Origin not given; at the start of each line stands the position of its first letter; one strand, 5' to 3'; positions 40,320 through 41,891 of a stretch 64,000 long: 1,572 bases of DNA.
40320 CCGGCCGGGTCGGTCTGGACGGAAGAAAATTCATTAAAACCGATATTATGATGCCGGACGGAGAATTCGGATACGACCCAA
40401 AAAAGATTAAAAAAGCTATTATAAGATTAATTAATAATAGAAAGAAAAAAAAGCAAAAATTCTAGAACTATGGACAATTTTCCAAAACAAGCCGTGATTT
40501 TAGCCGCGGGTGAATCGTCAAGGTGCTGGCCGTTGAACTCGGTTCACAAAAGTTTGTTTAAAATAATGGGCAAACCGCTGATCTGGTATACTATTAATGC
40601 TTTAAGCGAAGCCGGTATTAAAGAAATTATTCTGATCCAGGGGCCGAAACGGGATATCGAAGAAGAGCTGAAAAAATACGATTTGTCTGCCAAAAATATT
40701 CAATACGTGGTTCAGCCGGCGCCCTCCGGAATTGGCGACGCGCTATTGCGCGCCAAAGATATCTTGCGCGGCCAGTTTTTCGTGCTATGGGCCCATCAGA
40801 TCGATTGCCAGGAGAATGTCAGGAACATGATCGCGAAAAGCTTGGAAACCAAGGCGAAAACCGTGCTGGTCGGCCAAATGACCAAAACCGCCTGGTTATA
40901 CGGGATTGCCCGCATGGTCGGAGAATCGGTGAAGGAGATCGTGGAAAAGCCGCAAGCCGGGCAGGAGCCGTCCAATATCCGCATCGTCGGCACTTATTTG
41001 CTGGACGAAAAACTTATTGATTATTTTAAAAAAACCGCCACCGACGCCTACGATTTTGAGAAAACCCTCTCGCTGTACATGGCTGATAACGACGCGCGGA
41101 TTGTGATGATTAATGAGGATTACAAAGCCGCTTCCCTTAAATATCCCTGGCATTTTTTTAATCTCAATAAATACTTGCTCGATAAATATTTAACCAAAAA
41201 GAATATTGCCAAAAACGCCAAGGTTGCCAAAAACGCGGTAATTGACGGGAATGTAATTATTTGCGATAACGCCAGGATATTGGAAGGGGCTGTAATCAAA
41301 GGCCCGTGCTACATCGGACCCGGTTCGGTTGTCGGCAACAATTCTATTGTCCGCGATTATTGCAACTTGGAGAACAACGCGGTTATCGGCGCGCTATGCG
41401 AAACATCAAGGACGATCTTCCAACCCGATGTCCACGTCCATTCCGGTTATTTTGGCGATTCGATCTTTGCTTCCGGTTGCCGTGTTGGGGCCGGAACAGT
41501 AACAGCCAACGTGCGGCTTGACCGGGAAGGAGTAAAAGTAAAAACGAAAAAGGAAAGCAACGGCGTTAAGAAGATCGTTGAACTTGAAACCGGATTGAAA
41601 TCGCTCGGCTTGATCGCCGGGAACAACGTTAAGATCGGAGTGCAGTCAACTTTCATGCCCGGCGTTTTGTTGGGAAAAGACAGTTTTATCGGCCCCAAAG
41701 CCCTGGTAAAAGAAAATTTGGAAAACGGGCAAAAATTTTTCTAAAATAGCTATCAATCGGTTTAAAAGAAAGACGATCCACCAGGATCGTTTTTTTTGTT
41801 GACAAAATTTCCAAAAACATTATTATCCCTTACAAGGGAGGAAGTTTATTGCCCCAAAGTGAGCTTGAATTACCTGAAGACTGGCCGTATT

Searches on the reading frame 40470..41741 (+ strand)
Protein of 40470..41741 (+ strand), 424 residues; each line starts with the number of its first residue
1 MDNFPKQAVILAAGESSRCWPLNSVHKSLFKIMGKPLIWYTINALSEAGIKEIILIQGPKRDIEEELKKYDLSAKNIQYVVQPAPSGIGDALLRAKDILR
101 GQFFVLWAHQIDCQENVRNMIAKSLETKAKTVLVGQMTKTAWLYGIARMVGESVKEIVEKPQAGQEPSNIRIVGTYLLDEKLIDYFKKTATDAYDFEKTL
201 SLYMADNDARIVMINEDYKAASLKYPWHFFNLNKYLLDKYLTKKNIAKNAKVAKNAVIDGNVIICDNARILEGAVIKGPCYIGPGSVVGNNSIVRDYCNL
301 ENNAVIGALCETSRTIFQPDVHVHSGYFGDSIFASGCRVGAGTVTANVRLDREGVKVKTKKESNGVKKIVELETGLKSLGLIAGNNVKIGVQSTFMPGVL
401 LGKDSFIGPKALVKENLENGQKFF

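Call 79: search_protein_families(library=pfam, proteins=[window:40470-41741:+], max_evalue=0.00001)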
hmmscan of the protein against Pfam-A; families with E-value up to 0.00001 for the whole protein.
window:40470-41741:+ (424 aa): 4 families
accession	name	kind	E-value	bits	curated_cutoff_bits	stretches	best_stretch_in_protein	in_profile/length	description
PF00483.29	NTP_transferase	-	2e-25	90.3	21.2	1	8-218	2-224/245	Nucleotidyl transferase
PF00132.30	Hexapep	-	6.9e-18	63.9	27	0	246-278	4-36/36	Bacterial transferase hexapeptide (six repeats)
PF12804.13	NTP_transf_3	-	1.4e-09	38.8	27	1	8-96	1-80/160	MobA-like NTP transferase domain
PF25084.1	LbH_EIF2B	-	2.1e-07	31.3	54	1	247-339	7-99/105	EIF2B subunit epsilon LbH domain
